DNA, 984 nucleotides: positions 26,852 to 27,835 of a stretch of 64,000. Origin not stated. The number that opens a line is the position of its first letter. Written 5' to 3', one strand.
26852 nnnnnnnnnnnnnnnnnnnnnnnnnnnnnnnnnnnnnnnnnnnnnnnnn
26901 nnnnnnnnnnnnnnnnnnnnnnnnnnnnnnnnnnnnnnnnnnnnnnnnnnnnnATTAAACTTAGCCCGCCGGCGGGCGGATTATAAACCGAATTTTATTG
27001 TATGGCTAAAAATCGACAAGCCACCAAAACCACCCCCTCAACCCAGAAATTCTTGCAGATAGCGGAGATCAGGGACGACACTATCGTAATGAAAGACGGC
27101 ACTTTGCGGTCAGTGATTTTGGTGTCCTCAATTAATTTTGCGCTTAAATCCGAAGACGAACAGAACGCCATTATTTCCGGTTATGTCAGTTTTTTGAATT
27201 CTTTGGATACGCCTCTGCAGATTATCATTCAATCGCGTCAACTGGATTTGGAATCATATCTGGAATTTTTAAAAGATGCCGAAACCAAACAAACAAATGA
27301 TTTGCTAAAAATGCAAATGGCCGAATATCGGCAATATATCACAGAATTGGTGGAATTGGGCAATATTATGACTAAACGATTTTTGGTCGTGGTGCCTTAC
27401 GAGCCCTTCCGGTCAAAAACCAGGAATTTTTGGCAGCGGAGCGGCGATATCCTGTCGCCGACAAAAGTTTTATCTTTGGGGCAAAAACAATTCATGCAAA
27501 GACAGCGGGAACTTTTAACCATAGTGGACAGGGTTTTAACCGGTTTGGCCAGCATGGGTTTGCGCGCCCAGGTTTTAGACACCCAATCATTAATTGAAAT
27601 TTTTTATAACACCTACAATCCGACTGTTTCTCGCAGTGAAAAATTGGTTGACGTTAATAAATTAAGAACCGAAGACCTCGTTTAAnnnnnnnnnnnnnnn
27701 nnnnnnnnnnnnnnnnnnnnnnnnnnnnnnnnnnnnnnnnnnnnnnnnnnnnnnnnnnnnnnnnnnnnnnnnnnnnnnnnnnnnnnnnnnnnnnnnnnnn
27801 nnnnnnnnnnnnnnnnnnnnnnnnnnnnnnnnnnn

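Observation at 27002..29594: VirB4 ATPase is split into two ORFs in different frames, 4 nt apart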

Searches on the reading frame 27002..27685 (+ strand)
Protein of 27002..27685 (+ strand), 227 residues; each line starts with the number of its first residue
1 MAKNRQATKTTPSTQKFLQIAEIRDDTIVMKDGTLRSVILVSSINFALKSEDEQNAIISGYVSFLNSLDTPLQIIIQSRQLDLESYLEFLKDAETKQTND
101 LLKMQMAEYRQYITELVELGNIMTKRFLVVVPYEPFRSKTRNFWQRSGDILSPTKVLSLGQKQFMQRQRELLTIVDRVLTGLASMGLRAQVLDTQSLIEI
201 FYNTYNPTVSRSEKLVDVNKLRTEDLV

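Call 3: search_protein_families(library=pfam, proteins=[window:27002-27685:+], max_evalue=0.01)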
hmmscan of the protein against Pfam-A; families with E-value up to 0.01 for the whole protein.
window:27002-27685:+ (227 aa): 1 family
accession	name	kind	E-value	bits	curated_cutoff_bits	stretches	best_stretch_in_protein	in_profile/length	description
PF11130.14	TraC_F_IV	-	0.0021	17.6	28.1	1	159-216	124-181/375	TraC protein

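Call 4: search_protein_families(library=ncbifam, proteins=[window:27002-27685:+], max_evalue=0.01)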
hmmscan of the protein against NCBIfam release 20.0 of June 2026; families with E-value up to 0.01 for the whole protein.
window:27002-27685:+ (227 aa): 4 families
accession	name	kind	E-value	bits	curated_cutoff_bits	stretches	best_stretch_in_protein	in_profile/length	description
NF041427.1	TrsD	subfamily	5.8e-11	42.6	200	1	11-132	12-143/201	TrsD/TraD family conjugative transfer protein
NF045975.1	VirB4_plasma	equivalog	8.8e-11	40.2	590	1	5-118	95-215/894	Mbov_0397 family ICE element conjugal transfer ATPase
NF045971.1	conju_CD1110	equivalog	1.8e-08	33.1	325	1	15-130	2-119/752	VirB4-like conjugal transfer ATPase, CD1110 family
NF006910.0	PRK09400.1-6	equivalog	0.0019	18.3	96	0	10-29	18-37/57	preprotein translocase subunit SecE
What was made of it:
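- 27002..27685 (+): TrsD-like gene (227 aa, soluble). It is a free-standing homologue of the first ~180-220 residues of unsplit VirB4. NCBIfam: TrsD/TraD NF041427 E 5.8e-11, and VirB4 profiles NF045975 and NF045971 at their N-terminal positions (call 4).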

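Call 5: find_homologous_proteins(query=window:27002-27682:+, max_evalue=0.001)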
Query window:27002-27682:+ (227 aa): 4936 proteins with E <= 0.001 among 5196 candidates; the best 120 are listed.
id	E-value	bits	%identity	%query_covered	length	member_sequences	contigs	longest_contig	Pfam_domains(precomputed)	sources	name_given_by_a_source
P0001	2.0e-131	454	94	100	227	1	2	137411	PF26593.2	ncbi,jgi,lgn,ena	ncbi:MAG: hypothetical protein WC668_03285 [Patescibacteria group bacterium]|jgi:hypothetical protei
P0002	7.3e-131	452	93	100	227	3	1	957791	PF26593.2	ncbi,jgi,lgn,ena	ncbi:MAG: TraC family protein [Patescibacteria group bacterium]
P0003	6.9e-128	442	90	100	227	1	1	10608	PF26593.2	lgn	-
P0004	2.1e-109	382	77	98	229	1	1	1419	PF26593.2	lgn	-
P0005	5.9e-109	380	78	98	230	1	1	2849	PF26593.2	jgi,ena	-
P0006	6.3e-109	380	78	97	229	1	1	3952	PF26593.2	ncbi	-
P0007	1.3e-108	379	77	97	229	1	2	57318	PF26593.2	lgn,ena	-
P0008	3.5e-108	378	77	99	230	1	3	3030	PF26593.2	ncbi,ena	-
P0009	4.7e-108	377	77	97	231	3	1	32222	PF26593.2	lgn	-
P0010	5.9e-108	377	77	98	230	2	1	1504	PF26593.2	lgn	-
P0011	9.7e-108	376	76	97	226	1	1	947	PF26593.2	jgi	jgi:type IV secretory pathway VirB4 component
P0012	1.3e-107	376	75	99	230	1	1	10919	PF26593.2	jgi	-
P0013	1.6e-107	375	77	98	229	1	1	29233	PF26593.2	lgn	-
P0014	4.1e-107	374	75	99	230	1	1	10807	PF26593.2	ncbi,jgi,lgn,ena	ncbi:MAG: TraC family protein [Patescibacteria group bacterium]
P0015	7.0e-107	373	75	99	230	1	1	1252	PF26593.2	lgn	-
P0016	9.0e-107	373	77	98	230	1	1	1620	PF26593.2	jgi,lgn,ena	-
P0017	9.4e-107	373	76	97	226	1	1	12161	PF26593.2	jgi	jgi:hypothetical protein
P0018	4.4e-106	371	75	98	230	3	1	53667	PF26593.2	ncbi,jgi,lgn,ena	ncbi:MAG: TraC family protein [Candidatus Buchananbacteria bacterium]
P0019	4.8e-106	371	76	98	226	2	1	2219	PF26593.2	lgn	-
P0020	8.0e-106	370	76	96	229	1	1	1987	PF26593.2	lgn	-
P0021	1.1e-105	369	75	99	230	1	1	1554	PF26593.2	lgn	-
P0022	2.4e-105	368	73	97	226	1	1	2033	PF26593.2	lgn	-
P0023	3.2e-105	368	75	97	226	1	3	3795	PF26593.2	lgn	-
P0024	6.6e-105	367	73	98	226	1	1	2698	PF26593.2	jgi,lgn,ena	-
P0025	1.7e-104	366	74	98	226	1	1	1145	PF26593.2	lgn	-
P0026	2.1e-104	365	72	97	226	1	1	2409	PF26593.2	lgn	-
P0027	2.2e-104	365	75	97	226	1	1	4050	PF26593.2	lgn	-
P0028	2.7e-104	365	74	97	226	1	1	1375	PF26593.2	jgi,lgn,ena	-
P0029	3.5e-104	365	74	98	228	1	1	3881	PF26593.2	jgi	jgi:type IV secretory pathway VirB4 component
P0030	4.3e-104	364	76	97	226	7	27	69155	PF26593.2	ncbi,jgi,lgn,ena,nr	ncbi:MAG: hypothetical protein BWY53_00780 [Parcubacteria group bacterium ADurb.Bin326]|nr:MAG: hypo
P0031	4.3e-104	364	75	97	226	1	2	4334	PF26593.2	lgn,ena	-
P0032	1.1e-103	363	75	98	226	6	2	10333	PF26593.2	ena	-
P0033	2.9e-103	362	74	96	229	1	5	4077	PF26593.2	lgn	-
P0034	3.8e-103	361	75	97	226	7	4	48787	PF26593.2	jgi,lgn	-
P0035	7.0e-103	360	73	97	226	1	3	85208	PF26593.2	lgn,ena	-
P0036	1.1e-102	360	71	99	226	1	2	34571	PF26593.2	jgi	jgi:type IV secretory pathway VirB4 component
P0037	1.3e-102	359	74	99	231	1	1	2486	PF26593.2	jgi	-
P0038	1.9e-102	359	72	98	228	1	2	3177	PF26593.2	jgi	jgi:type IV secretory pathway VirB4 component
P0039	4.9e-102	358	72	99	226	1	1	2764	PF26593.2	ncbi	-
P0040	9.5e-102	357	73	97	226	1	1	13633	PF26593.2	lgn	-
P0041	1.2e-101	356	73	98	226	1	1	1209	PF26593.2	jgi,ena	-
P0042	1.8e-101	356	75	97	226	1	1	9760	PF26593.2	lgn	-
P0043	6.8e-101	354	74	97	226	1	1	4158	PF26593.2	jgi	-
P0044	2.5e-100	352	71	99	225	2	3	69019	PF26593.2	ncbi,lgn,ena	ncbi:MAG: TraC family protein [Patescibacteria group bacterium]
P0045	1.1e-99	350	73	96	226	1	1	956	PF26593.2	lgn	-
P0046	8.6e-99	347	72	97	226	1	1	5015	PF26593.2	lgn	-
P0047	3.4e-98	345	72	96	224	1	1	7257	PF26593.2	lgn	-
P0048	5.0e-98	345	72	97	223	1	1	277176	PF26593.2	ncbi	-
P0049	5.5e-98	344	71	97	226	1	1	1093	PF26593.2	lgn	-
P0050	1.9e-97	343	72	96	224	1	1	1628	PF26593.2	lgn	-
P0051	3.5e-97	342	68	96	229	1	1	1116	PF26593.2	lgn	-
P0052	9.8e-97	340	69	98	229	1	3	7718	PF26593.2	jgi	-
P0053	4.2e-96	338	68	98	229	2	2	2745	PF26593.2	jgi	jgi:hypothetical protein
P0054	5.9e-96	338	68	94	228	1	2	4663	PF26593.2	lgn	-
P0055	6.4e-96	338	68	98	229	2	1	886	PF26593.2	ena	-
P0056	9.6e-96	337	70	98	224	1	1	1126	PF26593.2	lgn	-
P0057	1.3e-95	337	67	97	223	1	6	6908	PF26593.2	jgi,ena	-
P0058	1.8e-95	336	68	97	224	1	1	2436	PF26593.2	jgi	-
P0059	2.3e-95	336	68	98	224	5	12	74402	PF26593.2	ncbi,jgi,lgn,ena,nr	ncbi:MAG TPA: TraC family protein [bacterium]|nr:TraC family protein [bacterium] HNS34166.1 TraC fam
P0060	3.1e-95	335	68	98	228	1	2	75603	PF26593.2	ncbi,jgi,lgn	ncbi:MAG: hypothetical protein WC244_00815 [Patescibacteria group bacterium]|jgi:hypothetical protei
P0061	4.8e-95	335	66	98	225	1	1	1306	PF26593.2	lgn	-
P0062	5.3e-95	335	68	97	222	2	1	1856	PF26593.2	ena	-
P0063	6.3e-95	334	67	99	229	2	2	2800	PF26593.2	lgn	-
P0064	7.1e-95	334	70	93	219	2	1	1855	PF26593.2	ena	-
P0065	7.8e-95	334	67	98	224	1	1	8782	PF26593.2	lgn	-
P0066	9.9e-95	334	68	97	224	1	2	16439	PF26593.2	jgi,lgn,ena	-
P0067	2.9e-94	332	69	96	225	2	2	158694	PF26593.2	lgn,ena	-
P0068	4.2e-94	332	66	97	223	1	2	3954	PF26593.2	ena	-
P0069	5.0e-94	331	65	98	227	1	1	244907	PF26593.2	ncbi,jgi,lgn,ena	ncbi:MAG: hypothetical protein WC518_00255 [Patescibacteria group bacterium]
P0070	6.6e-94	331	66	97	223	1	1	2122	PF26593.2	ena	-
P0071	7.0e-94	331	69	97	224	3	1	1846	PF26593.2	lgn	-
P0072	7.0e-94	331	67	98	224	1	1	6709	PF26593.2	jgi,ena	-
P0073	7.1e-94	331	69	96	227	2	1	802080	PF26593.2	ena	-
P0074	8.6e-94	331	67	97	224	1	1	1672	PF26593.2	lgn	-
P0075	9.0e-94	331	68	98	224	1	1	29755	PF26593.2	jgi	-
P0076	2.0e-93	330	68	98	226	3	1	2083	PF26593.2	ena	-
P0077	6.3e-93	328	67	98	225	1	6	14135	PF26593.2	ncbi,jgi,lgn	jgi:hypothetical protein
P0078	6.5e-93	328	66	98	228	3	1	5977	PF26593.2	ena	-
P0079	6.6e-93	328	66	97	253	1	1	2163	PF26593.2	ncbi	-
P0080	8.1e-93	328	68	97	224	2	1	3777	PF26593.2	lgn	-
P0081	1.2e-92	327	65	98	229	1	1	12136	PF26593.2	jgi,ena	-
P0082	1.2e-92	327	67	97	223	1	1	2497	PF26593.2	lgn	-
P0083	1.7e-92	326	68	97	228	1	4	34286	PF26593.2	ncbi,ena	-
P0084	2.0e-92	326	65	98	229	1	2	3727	PF26593.2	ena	-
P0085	2.2e-92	326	65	98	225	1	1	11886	PF26593.2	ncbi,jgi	ncbi:MAG: hypothetical protein WCV92_04960 [Candidatus Buchananbacteria bacterium]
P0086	2.6e-92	326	65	99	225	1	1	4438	PF26593.2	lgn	-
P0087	3.1e-92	326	65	97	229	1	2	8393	PF26593.2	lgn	-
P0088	3.5e-92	325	66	97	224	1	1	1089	PF26593.2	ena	-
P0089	3.5e-92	325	67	98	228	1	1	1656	PF26593.2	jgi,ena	-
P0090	3.6e-92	325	67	97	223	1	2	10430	PF26593.2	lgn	-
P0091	4.1e-92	325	66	96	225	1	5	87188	PF26593.2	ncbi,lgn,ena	-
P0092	4.4e-92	325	64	98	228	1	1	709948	PF26593.2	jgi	jgi:hypothetical protein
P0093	1.3e-91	324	69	93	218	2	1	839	PF26593.2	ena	-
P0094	1.8e-91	323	67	97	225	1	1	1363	PF26593.2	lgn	-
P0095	1.9e-91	323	68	98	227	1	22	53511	PF26593.2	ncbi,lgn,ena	-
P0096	2.0e-91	323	68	97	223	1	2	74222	PF26593.2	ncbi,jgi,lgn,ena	ncbi:MAG: TraC family protein [bacterium]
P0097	3.5e-91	322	65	97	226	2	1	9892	PF26593.2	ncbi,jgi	ncbi:MAG: hypothetical protein WC610_04225 [Patescibacteria group bacterium]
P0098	4.6e-91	322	65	97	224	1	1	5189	PF26593.2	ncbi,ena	-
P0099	6.4e-91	321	66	98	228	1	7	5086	PF26593.2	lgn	-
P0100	6.5e-91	321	64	98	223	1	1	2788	PF26593.2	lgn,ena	-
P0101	1.0e-90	321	66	100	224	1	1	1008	PF26593.2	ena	-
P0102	1.3e-90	320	66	97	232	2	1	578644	PF26593.2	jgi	-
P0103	1.5e-90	320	65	99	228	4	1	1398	PF26593.2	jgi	-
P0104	1.6e-90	320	65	98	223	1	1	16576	PF26593.2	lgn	-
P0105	4.0e-90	319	66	97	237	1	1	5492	PF26593.2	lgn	-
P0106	5.6e-90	318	64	98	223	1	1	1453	PF26593.2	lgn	-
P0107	8.7e-90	318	69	92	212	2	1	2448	PF26593.2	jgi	jgi:hypothetical protein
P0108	1.3e-89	317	65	97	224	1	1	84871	PF26593.2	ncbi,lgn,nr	ncbi:MAG: hypothetical protein Q7K65_00280 [Candidatus Buchananbacteria bacterium]|nr:hypothetical p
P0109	1.3e-89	317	64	97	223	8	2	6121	PF26593.2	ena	-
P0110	1.3e-89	317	65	98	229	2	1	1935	PF26593.2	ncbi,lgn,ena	ncbi:MAG: hypothetical protein AAB791_01545 [Patescibacteria group bacterium]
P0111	7.3e-89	315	63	97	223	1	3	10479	PF26593.2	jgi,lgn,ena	jgi:hypothetical protein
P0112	1.0e-88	314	63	97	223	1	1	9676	PF26593.2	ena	-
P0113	1.6e-88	313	65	97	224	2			PF26593.2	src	-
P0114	3.2e-88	313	66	97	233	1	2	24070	PF26593.2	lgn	-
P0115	5.4e-88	312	62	97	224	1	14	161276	PF26593.2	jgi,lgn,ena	jgi:hypothetical protein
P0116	6.0e-88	312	64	97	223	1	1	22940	PF26593.2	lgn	-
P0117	8.0e-88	311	64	96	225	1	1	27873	PF26593.2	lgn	-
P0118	9.7e-88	311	65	97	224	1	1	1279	PF26593.2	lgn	-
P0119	1.0e-87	311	65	96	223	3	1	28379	PF26593.2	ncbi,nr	ncbi:MAG: hypothetical protein KBB55_00800 [Candidatus Buchananbacteria bacterium]|nr:hypothetical p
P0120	1.7e-87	310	67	96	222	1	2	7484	PF26593.2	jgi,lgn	-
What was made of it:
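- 27002..27685 (+): 4,936 homologues found, and the best 120 are all 212-253 aa (call 5).
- On Patescibacterial TrsD-like proteins (precomputed Pfam PF26593 on all homologues): The best 120 hits have E 2e-131 to 1.7e-87, cover 92-100% of the query and are 212-253 aa long (call 5).
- There are 4,936 ORF1 homologues and the best 120 are all 212-253 aa (call 5).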

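Call 8: find_related_loci(query=window:27002-27682:+, collection=genome_contigs, flank=4000)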
Query window:27002-27682:+ (227 aa) in genome_contigs; peptide patterns used: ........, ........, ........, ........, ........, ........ (x = any residue, [..] = any of these).
376 stretches matched a pattern; 304 encode a relative of the query (tblastn E <= 1e-3); the best 80 are kept; 80 distinct loci.
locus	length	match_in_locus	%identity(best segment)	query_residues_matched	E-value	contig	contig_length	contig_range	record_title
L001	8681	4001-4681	94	1-227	7e-144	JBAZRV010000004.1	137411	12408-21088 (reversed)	MAG: Patescibacteria group bacterium isolate SO_2017_GW1_156 NODE_904_length_137411_cov_3.265668_OW334_2017, whole genom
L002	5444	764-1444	75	1-224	8e-118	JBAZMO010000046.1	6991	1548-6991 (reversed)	MAG: Patescibacteria group bacterium isolate SO_2017_LW4_45 scaffold_4971_c1_LW137-91_2017, whole genome shotgun sequenc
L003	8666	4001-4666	75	3-224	8e-117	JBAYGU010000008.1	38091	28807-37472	MAG: Candidatus Buchananbacteria bacterium isolate SO_2016_GW1_132 scaffold01986_OW334_2016, whole genome shotgun sequen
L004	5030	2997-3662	74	4-225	3e-115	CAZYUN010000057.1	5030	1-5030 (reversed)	MAG TPA_asm: uncultured Gammaproteobacteria bacterium isolate SRP192927_co2_823 genome assembly, contig: NODE_39554_leng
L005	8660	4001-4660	76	5-224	6e-114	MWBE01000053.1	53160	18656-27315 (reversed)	MAG: Parcubacteria group bacterium ADurb.Bin326 BWY53_contig000053, whole genome shotgun sequence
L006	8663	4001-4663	74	4-224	3e-111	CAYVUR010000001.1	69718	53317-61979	MAG TPA_asm: uncultured Gammaproteobacteria bacterium isolate binchicken_co135_29 genome assembly, contig: NODE_909_leng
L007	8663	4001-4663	68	4-224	9e-103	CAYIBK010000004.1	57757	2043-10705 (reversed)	MAG TPA_asm: uncultured Gammaproteobacteria bacterium isolate ERP119705_co19_912 genome assembly, contig: NODE_279_lengt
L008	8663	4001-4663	68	4-224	5e-102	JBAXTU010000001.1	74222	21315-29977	MAG: bacterium isolate ELA643 MAG643_1, whole genome shotgun sequence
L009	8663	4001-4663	67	4-224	1e-101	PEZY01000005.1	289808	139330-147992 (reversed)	MAG: Candidatus Buchananbacteria bacterium CG10_big_fil_rev_8_21_14_0_10_33_19 CG10_8_21_14_0.10_scaffold_13_c, whole ge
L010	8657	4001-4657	66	6-224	8e-101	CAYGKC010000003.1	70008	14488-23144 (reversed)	MAG TPA_asm: uncultured Gammaproteobacteria bacterium isolate ERP113451_co4_284 genome assembly, contig: NODE_73_length_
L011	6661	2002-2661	64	5-224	7e-100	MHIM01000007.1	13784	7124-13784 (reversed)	MAG: Candidatus Buchananbacteria bacterium RIFCSPLOWO2_01_FULL_39_33 rifcsplowo2_01_scaffold_15722, whole genome shotgun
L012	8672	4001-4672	57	1-225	4e-87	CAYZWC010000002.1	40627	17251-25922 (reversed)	MAG TPA_asm: uncultured Gammaproteobacteria bacterium isolate SRP141376_co1_229 genome assembly, contig: NODE_2304_lengt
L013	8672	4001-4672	58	2-225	1e-86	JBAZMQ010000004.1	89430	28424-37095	MAG: Patescibacteria group bacterium isolate SO_2017_LW4_47 scaffold_790_c1_LW137-91_2017, whole genome shotgun sequence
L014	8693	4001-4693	58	3-226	3e-86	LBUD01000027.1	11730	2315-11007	MAG: Parcubacteria group bacterium GW2011_GWA2_38_13 US74_C0027, whole genome shotgun sequence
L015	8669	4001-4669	60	2-224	2e-85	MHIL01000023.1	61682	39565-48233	MAG: Candidatus Buchananbacteria bacterium RIFCSPHIGHO2_02_FULL_56_16 rifcsphigho2_02_scaffold_3474, whole genome shotgu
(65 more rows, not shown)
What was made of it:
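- On Patescibacterial TrsD-like proteins (precomputed Pfam PF26593 on all homologues): 80 genome loci show 52-94% identity (call 8).
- Closest known: TrsD-VirB4 pair of the Patescibacteria T4SS. Same: Same phylum-level lineage: the relatives are Buchananbacteria, Falkowbacteria and Parcubacteria MAGs (call 8).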

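Call 18: search_dna_similar(query=window:27002-27682:+, collection=plasmids, mode=protein, max_evalue=0.01, max_rows=25)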
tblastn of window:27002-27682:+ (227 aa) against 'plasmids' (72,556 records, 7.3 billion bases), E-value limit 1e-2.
Records with a match: 88; places in all: 89; records where one place covers at least 80% of the query: 44.
Best place of each record, by identity: <60% 88.
By first word of the organism name: Lacticaseibacillus 22; Clostridium 10; Bacillus 7; Geobacillus 7; Parageobacillus 6; Cytobacillus 5; Paenibacillus 4; Haladaptatus 3; Priestia 2; Clostridioides 2; and 19 more.
By predicted mobility (MOB-suite, as given by PLSDB): non-mobilizable 44; conjugative 34; mobilizable 10.
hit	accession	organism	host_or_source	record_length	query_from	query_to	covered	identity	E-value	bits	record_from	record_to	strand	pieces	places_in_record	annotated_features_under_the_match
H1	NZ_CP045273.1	Priestia megaterium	pure culture,Paper surface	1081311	12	219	92%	29.9%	5e-14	78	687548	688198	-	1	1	none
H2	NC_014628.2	Paenibacillus polymyxa SC2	-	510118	5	206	89%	29.1%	4e-14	78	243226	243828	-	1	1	hypothetical protein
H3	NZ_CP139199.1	Paenibacillus polymyxa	mixed culture,soil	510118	5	206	89%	29.1%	4e-14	78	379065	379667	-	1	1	hypothetical protein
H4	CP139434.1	Brevibacillus halotolerans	cell culture,freshwater soil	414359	5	206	89%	29.1%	6e-13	74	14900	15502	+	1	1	hypothetical protein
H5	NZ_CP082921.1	Sutcliffiella horikoshii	cell culture,water from a container for ...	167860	9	218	93%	27.8%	2e-6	56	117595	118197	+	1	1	hypothetical protein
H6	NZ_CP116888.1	Aneurinibacillus sp. Ricciae_BoGa-3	whole organism,Plant material,Lab grown ...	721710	13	206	85%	28.9%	3e-14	79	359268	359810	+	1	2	hypothetical protein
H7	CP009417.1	Jeotgalibacillus malaysiensis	-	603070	9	208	88%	27.1%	2e-10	67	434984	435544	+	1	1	hypothetical protein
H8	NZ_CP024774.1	Bacillus thuringiensis LM1212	Oryctes gigas,whole organism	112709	4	203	88%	27.1%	1e-7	59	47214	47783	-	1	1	hypothetical protein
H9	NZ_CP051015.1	Bacillus tropicus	Oryctes gigas,whole organism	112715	4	203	88%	27.1%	1e-7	59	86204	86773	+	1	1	hypothetical protein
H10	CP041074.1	Bacillus tropicus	Oryctes gigas,whole organism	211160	4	203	88%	27.1%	1e-7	59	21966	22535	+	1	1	hypothetical protein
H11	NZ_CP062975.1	Pontibacillus sp. ALD_SL1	mangrove mud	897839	12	224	94%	25.2%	1e-17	88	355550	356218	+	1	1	hypothetical protein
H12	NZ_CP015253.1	Bacillus thuringiensis Bt18247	Caenorhabditis elegans,whole organism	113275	4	203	88%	26.6%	2e-7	58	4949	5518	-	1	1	hypothetical protein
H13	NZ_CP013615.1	Clostridium perfringens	canine,Pure culture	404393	8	206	88%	26.2%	1e-10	68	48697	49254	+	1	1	hypothetical protein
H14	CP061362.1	Clostridioides sp. ES-W-0016-02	water,pond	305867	13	206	85%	26.9%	2e-12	73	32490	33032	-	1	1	hypothetical protein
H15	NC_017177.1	Clostridioides difficile BI1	Homo sapiens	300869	13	206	85%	26.9%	2e-11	70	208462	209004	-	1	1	hypothetical protein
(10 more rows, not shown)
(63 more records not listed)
